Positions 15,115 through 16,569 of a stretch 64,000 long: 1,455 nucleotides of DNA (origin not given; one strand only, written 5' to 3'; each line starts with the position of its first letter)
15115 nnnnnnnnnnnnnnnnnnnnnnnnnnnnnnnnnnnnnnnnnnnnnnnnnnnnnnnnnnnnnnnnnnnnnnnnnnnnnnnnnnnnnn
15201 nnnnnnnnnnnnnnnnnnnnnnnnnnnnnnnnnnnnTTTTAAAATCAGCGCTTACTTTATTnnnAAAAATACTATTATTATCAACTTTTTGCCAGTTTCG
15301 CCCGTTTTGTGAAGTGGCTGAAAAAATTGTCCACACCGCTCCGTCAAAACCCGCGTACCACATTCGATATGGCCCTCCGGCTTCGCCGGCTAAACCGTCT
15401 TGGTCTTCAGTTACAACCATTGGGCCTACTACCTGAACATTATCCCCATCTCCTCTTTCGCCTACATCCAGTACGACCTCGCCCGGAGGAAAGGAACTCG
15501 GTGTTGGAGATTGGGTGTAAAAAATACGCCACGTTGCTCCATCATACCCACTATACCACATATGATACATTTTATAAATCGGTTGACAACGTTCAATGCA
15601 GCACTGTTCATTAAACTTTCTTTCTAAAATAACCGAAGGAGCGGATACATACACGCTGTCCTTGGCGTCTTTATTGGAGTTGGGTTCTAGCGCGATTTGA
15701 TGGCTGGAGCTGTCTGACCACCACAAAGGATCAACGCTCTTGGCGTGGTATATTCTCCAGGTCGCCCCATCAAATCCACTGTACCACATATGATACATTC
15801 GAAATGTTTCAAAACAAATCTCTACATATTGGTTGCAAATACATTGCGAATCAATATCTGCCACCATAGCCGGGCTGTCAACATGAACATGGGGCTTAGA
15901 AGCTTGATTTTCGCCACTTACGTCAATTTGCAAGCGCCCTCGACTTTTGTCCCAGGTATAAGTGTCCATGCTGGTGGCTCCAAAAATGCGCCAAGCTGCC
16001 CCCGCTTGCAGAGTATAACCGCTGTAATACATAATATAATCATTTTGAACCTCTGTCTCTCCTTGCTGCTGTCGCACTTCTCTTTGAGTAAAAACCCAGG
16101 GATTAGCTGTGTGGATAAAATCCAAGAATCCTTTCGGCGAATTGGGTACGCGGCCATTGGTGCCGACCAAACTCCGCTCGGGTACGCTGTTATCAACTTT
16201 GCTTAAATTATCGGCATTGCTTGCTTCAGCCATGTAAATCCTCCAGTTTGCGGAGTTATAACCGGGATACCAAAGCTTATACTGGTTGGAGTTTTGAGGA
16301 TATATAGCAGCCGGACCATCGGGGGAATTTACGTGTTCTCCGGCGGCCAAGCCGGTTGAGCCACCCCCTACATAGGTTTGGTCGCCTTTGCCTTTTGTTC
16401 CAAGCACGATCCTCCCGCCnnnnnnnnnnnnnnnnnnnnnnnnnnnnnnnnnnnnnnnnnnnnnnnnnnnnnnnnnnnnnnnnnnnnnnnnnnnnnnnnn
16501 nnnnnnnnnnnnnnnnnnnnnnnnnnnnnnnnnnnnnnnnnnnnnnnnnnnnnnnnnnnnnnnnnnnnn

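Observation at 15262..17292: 676-aa surface protein with five tandem Asp-box/propeller-blade-like repeats and an acidic disordered spacer, encoded as the first gene of the T4SS operon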

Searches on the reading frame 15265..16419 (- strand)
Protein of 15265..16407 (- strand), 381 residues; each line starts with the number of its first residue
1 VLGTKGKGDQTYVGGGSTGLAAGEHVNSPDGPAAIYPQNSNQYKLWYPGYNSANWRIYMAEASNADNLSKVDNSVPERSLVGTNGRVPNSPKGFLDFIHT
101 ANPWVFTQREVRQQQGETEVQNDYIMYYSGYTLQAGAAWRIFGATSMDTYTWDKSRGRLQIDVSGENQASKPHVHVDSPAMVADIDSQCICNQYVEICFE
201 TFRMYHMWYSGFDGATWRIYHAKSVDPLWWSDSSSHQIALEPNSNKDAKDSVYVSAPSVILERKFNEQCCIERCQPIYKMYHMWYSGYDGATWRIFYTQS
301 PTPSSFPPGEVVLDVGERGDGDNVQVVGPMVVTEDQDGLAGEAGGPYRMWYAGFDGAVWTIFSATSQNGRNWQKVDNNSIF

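Call 11: find_homologous_proteins(query=window:15265-16407:-, max_evalue=0.01)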
Query window:15265-16407:- (381 aa): 74 proteins with E <= 0.01 among 1454 candidates.
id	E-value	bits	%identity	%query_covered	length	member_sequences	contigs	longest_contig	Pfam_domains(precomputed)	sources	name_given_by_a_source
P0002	8.8e-89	317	42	98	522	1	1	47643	-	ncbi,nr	ncbi:MAG: hypothetical protein GF335_04310 [Candidatus Moranbacteria bacterium]|nr:hypothetical prot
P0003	2.6e-68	249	35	99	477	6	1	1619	-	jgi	-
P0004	7.3e-68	248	35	98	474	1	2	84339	-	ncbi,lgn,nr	ncbi:MAG: hypothetical protein U9Q72_01815 [Patescibacteria group bacterium]|nr:hypothetical protein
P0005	2.8e-66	242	36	99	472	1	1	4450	-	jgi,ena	-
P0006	1.6e-62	230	35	99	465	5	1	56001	PF04041.20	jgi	jgi:hypothetical protein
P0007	7.6e-33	132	28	90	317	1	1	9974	PF03974.19,PF22847.3,PF04041.20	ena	-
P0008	1.1e-32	132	34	66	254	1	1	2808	-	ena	-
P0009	5.3e-31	126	32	87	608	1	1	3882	PF22847.3,PF04041.20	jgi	jgi:predicted GH43/DUF377 family glycosyl hydrolase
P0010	2.0e-30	124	28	88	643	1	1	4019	PF22847.3,PF04041.20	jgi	jgi:predicted GH43/DUF377 family glycosyl hydrolase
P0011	5.6e-25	106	33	46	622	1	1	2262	PF22847.3,PF04041.20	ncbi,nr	ncbi:MAG: hypothetical protein KAJ05_08205, partial [Candidatus Latescibacteria bacterium]|nr:hypoth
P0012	4.6e-21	94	31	69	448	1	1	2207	PF03106.22,PF22847.3,PF00251.27,PF04041.20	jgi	jgi:predicted GH43/DUF377 family glycosyl hydrolase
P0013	5.5e-20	90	36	46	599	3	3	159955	PF22847.3,PF00963.25,PF04041.20,PF13860.13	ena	-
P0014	1.3e-18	86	29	68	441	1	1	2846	PF22847.3,PF18962.8,PF04041.20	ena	-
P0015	1.0e-17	83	32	49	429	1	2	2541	PF22847.3,PF00251.27,PF18962.8,PF04041.20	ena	-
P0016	8.4e-17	80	29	65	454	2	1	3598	PF22073.3,PF22847.3,PF00251.27,PF04041.20,PF22544.3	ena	-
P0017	1.8e-16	78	35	46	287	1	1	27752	PF00251.27,PF04041.20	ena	-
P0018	2.9e-15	74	32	68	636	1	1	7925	PF18962.8,PF04041.20,PF13860.13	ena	-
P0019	1.0e-14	73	30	49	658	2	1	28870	PF18962.8,PF04041.20,PF13860.13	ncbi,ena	-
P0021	8.8e-13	66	27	66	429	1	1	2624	PF22847.3,PF00251.27,PF18962.8,PF04041.20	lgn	-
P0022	1.1e-12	66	28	85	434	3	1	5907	PF22847.3,PF04041.20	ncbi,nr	ncbi:MAG: hypothetical protein HF982_03215 [Desulfobacteraceae bacterium]|nr:hypothetical protein [D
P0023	1.6e-12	65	26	74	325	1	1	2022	PF22847.3,PF00251.27,PF04041.20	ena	-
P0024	1.1e-10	59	29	45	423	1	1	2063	PF22847.3,PF00251.27,PF18962.8,PF04041.20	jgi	jgi:predicted GH43/DUF377 family glycosyl hydrolase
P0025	3.4e-10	58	29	47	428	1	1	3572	PF22847.3,PF18962.8,PF04041.20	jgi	-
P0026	5.1e-10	57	34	47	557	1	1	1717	PF22847.3,PF17963.8,PF17892.8,PF00251.27,PF17803.8,PF04041.20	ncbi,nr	ncbi:MAG: tandem-95 repeat protein, partial [Candidatus Latescibacteria bacterium]|nr:tandem-95 repe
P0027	5.9e-10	57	36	25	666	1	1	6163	PF18962.8,PF04041.20,PF13860.13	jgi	jgi:hypothetical protein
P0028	8.9e-10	56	31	47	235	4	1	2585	PF22847.3,PF04041.20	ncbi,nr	ncbi:MAG: hypothetical protein H8D67_00650, partial [Deltaproteobacteria bacterium]|nr:hypothetical 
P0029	9.2e-10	56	28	68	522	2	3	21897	PF18962.8,PF04041.20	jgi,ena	-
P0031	2.0e-9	55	31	54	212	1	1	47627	PF22847.3,PF04041.20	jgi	-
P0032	4.4e-9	54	30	68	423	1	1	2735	PF18962.8,PF04041.20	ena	-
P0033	4.5e-9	54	30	67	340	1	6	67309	PF22847.3,PF04041.20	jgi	jgi:predicted GH43/DUF377 family glycosyl hydrolase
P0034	8.9e-9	53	39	27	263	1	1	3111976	PF18962.8,PF04041.20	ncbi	ncbi:MAG: T9SS type A sorting domain-containing protein, partial [Fidelibacterota bacterium]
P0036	5.0e-8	51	28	67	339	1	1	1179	PF22847.3,PF04041.20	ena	-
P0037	5.5e-8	51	39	24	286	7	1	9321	PF04041.20,PF13088.13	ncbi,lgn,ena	-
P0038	1.2e-7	49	31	45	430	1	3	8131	PF22847.3,PF18962.8,PF04041.20,PF13860.13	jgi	-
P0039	1.2e-7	49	32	47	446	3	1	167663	PF24996.1,PF07646.22,PF13964.13,PF24681.2,PF13415.13,PF00251.27,PF24981.2,PF04041.20,PF01344.32,PF25210.2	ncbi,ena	-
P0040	5.5e-7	47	31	47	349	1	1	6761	PF22847.3,PF04041.20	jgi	jgi:hypothetical protein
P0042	7.4e-7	47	27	90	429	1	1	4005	PF22847.3,PF00251.27,PF18962.8,PF04041.20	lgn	-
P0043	7.8e-7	47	24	76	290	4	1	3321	PF22847.3,PF04041.20,PF04616.21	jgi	jgi:predicted GH43/DUF377 family glycosyl hydrolase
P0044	1.5e-6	46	31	47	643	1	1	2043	PF04041.20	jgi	-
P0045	2.4e-6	45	28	46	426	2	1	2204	PF22847.3,PF18962.8,PF04041.20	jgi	jgi:predicted GH43/DUF377 family glycosyl hydrolase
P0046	2.7e-6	45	28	48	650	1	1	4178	PF22847.3,PF18962.8,PF04041.20,PF13860.13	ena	-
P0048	4.2e-6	44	31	45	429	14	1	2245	PF22847.3,PF00251.27,PF04041.20,PF04616.21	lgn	-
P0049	7.5e-6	43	31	45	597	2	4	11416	PF22847.3,PF00251.27,PF04041.20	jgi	jgi:hypothetical protein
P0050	8.0e-6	43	31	47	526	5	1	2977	PF04041.20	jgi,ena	-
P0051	8.6e-6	43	23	76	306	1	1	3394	PF04041.20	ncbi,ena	-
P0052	9.5e-6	43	32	45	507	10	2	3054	PF04041.20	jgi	-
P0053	1.3e-5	43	27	62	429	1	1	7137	PF22847.3,PF18962.8,PF04041.20,PF13860.13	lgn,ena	-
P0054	2.0e-5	42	38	24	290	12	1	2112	PF22847.3,PF04041.20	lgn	-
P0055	2.5e-5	42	31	46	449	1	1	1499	PF04041.20,PF13860.13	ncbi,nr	ncbi:MAG: T9SS type A sorting domain-containing protein, partial [Candidatus Cloacimonetes bacterium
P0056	2.7e-5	42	37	24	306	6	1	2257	PF04041.20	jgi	-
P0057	2.8e-5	42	31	46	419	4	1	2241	PF22847.3,PF00251.27,PF18962.8,PF04041.20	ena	-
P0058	2.9e-5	42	25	66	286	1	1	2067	PF04041.20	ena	-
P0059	8.4e-5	40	27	76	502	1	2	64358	PF22847.3,PF04041.20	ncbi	-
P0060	1.3e-4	39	34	27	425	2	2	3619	PF22847.3,PF18962.8,PF04041.20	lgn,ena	-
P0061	1.3e-4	39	30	46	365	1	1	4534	PF22847.3,PF18962.8,PF04041.20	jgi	jgi:predicted GH43/DUF377 family glycosyl hydrolase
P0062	2.1e-4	39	37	24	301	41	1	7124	PF22847.3,PF04041.20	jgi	jgi:hypothetical protein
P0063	3.7e-4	38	25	44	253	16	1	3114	PF22847.3,PF04041.20,PF04616.21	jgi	-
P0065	1.1e-3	36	30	38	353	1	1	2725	PF04041.20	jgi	jgi:predicted GH43/DUF377 family glycosyl hydrolase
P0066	1.1e-3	36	32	39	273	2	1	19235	PF04041.20,PF13860.13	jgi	jgi:hypothetical protein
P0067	1.4e-3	36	37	24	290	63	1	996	PF22847.3,PF04041.20,PF04616.21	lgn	-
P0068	2.0e-3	36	28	68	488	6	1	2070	PF13715.13,PF22847.3,PF04041.20,PF13620.13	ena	-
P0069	2.1e-3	35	37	18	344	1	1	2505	PF22847.3,PF00251.27,PF04041.20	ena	-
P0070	2.2e-3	35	24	91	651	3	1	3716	PF04041.20,PF13088.13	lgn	-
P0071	3.8e-3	35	29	67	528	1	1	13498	PF00801.27,PF22847.3,PF18962.8,PF04041.20,PF18911.7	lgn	-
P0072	6.5e-3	34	30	45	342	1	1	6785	PF04041.20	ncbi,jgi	jgi:predicted GH43/DUF377 family glycosyl hydrolase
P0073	8.1e-3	33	31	46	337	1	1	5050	PF22847.3,PF00251.27,PF04041.20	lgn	-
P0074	9.2e-3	33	28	46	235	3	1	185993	PF22847.3,PF00251.27,PF04041.20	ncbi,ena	-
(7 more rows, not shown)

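Call 13: find_encoding_contigs(protein=P0002, flank=10000, max_places=3)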
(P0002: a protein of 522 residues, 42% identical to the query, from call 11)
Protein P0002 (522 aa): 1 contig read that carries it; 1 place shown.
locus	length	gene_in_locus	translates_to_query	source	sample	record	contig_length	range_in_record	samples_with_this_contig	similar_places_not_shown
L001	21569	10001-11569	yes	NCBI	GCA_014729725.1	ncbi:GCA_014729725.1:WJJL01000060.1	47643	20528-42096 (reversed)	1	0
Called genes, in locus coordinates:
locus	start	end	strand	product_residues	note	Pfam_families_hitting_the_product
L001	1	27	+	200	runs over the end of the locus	PF18895:T4SS_pilin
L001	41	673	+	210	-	PF04956:TrbC (faint), PF18895:T4SS_pilin, PF19607:DUF6112 (faint), PF18895:T4SS_pilin (weak)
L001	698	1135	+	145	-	PF18895:T4SS_pilin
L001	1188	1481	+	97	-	PF18895:T4SS_pilin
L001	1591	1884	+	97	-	PF18895:T4SS_pilin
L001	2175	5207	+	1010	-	PF13401:AAA_22 (faint), PF20720:nSTAND3 (faint), PF05157:MshEN, PF00437:T2SSE, PF00004:AAA (faint), PF02492:cobW (faint), PF04851:ResIII (faint), PF00437:T2SSE, +5 more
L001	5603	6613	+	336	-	PF05496:RuvB_N, PF00004:AAA, PF07728:AAA_5, PF13173:AAA_14 (faint), PF17864:AAA_lid_4, PF05491:WHD_RuvB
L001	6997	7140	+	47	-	PF00468:Ribosomal_L34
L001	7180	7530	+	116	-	PF00825:Ribonuclease_P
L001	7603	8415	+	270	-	PF02096:60KD_IMP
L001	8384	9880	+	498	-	PF01943:Polysacc_synt, PF13440:Polysacc_synt_3, PF01554:MatE (weak)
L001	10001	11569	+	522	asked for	-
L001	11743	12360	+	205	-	-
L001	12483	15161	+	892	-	-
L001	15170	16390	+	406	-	-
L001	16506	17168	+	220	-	PF12666:PrgI (weak)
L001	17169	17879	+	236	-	PF26593:TraC-like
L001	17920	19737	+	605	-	PF01935:DUF87 (weak), PF12846:AAA_10 (faint), PF19044:P-loop_TraG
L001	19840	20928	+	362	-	PF18895:T4SS_pilin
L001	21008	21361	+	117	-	-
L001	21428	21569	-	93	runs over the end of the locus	-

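Call 14: find_encoding_contigs(protein=P0004, flank=10000, max_places=3)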
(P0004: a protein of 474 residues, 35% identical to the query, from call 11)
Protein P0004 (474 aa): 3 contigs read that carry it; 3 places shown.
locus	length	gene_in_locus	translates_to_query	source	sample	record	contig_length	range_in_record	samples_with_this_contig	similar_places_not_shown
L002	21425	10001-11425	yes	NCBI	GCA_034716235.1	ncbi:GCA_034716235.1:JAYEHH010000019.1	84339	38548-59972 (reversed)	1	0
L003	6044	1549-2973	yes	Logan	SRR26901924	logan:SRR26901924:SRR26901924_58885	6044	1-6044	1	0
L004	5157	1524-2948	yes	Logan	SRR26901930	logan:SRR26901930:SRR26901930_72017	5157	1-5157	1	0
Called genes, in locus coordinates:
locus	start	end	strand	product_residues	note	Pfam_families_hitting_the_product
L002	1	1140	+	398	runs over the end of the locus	PF23473:LysM3_LYK4_5 (faint), PF01476:LysM, PF05257:CHAP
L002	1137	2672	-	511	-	PF13541:ChlI, PF00158:Sigma54_activat (faint), PF01078:Mg_chelatase, PF07728:AAA_5, PF00493:MCM (weak), PF13335:Mg_chelatase_C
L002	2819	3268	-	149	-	PF01252:Peptidase_A8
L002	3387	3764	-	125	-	PF01258:zf-dskA_traR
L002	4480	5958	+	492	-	PF04932:Wzy_C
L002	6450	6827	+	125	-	PF08378:NERD (weak), PF02021:UPF0102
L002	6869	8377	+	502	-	PF01743:PolyA_pol, PF12627:PolyA_pol_RNAbd, PF01966:HD, PF13735:tRNA_NucTran2_2 (weak)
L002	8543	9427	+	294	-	PF00398:RrnaAD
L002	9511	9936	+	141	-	-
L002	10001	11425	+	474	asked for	-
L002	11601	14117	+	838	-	PF19597:TrbL_4 (weak)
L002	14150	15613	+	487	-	-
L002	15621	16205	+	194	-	PF12666:PrgI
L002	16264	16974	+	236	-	PF26593:TraC-like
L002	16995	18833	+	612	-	PF01935:DUF87, PF12846:AAA_10 (weak), PF19044:P-loop_TraG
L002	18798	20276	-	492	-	PF04932:Wzy_C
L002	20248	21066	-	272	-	PF00535:Glycos_transf_2, PF10111:Glyco_tranf_2_2 (weak), PF13641:Glyco_tranf_2_3, PF13712:Glyco_tranf_2_5 (weak), PF02709:Glyco_transf_7C (weak)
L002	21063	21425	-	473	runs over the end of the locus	PF01943:Polysacc_synt, PF13440:Polysacc_synt_3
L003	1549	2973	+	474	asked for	-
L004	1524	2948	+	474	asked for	-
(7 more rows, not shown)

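Call 15: find_encoding_contigs(protein=P0006, flank=10000, max_places=3)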
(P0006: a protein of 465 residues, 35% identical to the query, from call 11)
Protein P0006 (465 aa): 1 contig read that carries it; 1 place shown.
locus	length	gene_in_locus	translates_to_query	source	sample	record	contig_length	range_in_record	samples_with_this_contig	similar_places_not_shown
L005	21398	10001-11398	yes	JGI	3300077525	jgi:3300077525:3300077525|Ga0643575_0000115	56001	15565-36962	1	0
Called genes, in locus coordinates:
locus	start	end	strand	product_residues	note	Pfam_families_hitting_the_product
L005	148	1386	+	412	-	PF23473:LysM3_LYK4_5 (faint), PF01476:LysM, PF05257:CHAP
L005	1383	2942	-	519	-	PF13541:ChlI, PF00158:Sigma54_activat (faint), PF00493:MCM (faint), PF01078:Mg_chelatase, PF07728:AAA_5 (faint), PF13335:Mg_chelatase_C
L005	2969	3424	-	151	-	PF01252:Peptidase_A8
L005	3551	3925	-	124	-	PF01258:zf-dskA_traR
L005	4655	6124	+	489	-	PF04932:Wzy_C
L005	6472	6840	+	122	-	PF08378:NERD (weak), PF02021:UPF0102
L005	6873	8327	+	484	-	PF01743:PolyA_pol, PF12627:PolyA_pol_RNAbd, PF01966:HD, PF13735:tRNA_NucTran2_2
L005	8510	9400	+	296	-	PF00398:RrnaAD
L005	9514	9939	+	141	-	-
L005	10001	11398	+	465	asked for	PF04041:Glyco_hydro_130 (faint)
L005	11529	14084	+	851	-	PF04610:TrbL (weak)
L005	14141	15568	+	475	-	-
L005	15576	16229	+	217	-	PF12666:PrgI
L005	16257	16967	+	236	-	PF26593:TraC-like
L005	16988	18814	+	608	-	PF01935:DUF87, PF19044:P-loop_TraG, PF12846:AAA_10 (weak)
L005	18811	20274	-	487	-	PF04932:Wzy_C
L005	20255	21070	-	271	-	PF00535:Glycos_transf_2, PF13641:Glyco_tranf_2_3, PF13632:Glyco_trans_2_3, PF02709:Glyco_transf_7C (faint)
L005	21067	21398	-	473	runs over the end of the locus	PF01943:Polysacc_synt, PF13440:Polysacc_synt_3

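Call 18: search_protein_representatives(protein=window:15265-16407:-)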
Query: 381 residues. Proteins with E-value up to 0.001 (for the whole library): 694; up to 1e-10: 223; up to 1e-30: 24. The best 150 are listed.
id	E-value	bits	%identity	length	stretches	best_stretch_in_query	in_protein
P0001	8.9e-268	904.3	100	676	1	1-381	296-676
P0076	6.9e-107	374.5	35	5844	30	280-376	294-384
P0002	2.8e-89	316.5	45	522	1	1-371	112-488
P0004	2.3e-68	247.6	42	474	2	81-378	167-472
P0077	3.7e-50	187.7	37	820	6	280-372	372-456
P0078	1.9e-46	175.5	43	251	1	126-378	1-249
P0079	1.1e-44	169.6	39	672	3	199-378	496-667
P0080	3.7e-44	167.9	35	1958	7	274-379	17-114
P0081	7.4e-43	163.7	34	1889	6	34-379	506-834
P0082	9.2e-42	160.0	46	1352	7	281-374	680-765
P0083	9.0e-41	156.8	38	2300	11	281-380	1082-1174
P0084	1.8e-40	155.8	32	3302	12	198-373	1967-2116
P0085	2.5e-38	148.7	37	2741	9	40-105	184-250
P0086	1.1e-37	146.6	38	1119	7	203-379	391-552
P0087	2.4e-35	138.9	36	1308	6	186-375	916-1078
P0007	2.4e-33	132.3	38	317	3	204-374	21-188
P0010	6.2e-31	124.4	41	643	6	204-378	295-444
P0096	4.3e-29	118.3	38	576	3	200-374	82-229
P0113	3.0e-24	102.4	42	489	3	280-374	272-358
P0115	5.5e-24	101.5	40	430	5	282-380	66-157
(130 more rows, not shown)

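Call 19: search_protein_families(library=pfam, proteins=[P0002, P0004, P0006, P0077, P0079, P0007, P0010, P0096, P0113, P0115], max_evalue=0.01)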
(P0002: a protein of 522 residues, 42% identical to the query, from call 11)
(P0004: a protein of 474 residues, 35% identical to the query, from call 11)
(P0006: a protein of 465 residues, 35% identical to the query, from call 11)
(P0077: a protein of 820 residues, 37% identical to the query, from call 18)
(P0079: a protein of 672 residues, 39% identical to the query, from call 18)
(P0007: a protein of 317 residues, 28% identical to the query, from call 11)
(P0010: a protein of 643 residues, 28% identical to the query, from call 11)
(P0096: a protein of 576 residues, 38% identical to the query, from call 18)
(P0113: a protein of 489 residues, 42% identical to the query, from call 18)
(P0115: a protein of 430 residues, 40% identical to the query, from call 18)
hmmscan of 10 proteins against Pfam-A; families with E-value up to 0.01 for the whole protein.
P0002 (522 aa): 0 families

P0004 (474 aa): 2 families
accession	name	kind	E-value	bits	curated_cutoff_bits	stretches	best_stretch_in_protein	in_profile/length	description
PF04041.19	Glyco_hydro_130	-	5.3e-05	22.7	26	0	113-149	107-143/320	beta-1,4-mannooligosaccharide phosphorylase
PF00251.26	Glyco_hydro_32N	-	0.0057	16.7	22.1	0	133-270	42-139/307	Glycosyl hydrolases family 32 N-terminal domain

P0006 (465 aa): 1 family
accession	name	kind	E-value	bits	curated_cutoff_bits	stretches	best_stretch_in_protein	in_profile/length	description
PF04041.19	Glyco_hydro_130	-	2.4e-05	23.9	26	0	239-402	77-205/320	beta-1,4-mannooligosaccharide phosphorylase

P0077 (820 aa): 3 families
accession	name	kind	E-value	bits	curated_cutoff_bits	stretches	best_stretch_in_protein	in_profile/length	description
PF04041.19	Glyco_hydro_130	-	5.9e-17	62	26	2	104-184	64-142/320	beta-1,4-mannooligosaccharide phosphorylase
PF13385.13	Laminin_G_3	-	8.1e-17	62.2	27.6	1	652-800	2-141/151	Concanavalin A-like lectin/glucanases superfamily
PF02210.31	Laminin_G_2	-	1.3e-05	26.1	22.9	1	717-800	39-124/126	Laminin G domain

P0079 (672 aa): 1 family
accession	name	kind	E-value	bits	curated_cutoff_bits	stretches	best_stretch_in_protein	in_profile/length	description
PF13385.13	Laminin_G_3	-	1.1e-16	61.7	27.6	1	132-286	1-150/151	Concanavalin A-like lectin/glucanases superfamily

P0007 (317 aa): 2 families
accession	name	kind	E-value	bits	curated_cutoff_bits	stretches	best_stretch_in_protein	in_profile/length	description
PF04041.19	Glyco_hydro_130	-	8e-08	32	26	1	171-309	65-194/320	beta-1,4-mannooligosaccharide phosphorylase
PF03974.18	Ecotin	-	1e-05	25.9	22.2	0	262-287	96-121/122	Ecotin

P0010 (643 aa): 1 family
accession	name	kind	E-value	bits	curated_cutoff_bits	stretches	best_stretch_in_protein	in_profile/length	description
PF04041.19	Glyco_hydro_130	-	3.6e-30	105.4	26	5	163-267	32-141/320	beta-1,4-mannooligosaccharide phosphorylase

P0096 (576 aa): 3 families
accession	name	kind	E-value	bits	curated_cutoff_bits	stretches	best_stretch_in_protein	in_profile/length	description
PF13385.13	Laminin_G_3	-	2.1e-16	60.8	27.6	1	344-496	6-150/151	Concanavalin A-like lectin/glucanases superfamily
PF04041.19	Glyco_hydro_130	-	3.4e-08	33.2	26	1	100-277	68-248/320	beta-1,4-mannooligosaccharide phosphorylase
PF02553.20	CbiN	-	0.0069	16.8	25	0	7-34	20-47/67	Cobalt transport protein component CbiN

P0113 (489 aa): 2 families
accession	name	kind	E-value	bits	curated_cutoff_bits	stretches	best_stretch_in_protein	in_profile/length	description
PF04041.19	Glyco_hydro_130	-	3.3e-13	49.7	26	3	165-300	62-195/320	beta-1,4-mannooligosaccharide phosphorylase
PF13088.12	BNR_2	-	1.9e-10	41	31.4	2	116-300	21-200/277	BNR repeat-like domain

P0115 (430 aa): 2 families
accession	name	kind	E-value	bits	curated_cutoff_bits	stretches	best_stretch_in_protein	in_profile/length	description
PF04041.19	Glyco_hydro_130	-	2.1e-12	47.1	26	0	45-96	90-142/320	beta-1,4-mannooligosaccharide phosphorylase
PF06613.17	KorB_C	-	0.0031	17.8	25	0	197-214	23-40/59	KorB C-terminal beta-barrel domain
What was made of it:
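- On GH130 (Pfam PF04041): The best scores seen for close orthologues scanned full-length are 22.7-23.9 bits (call 19).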
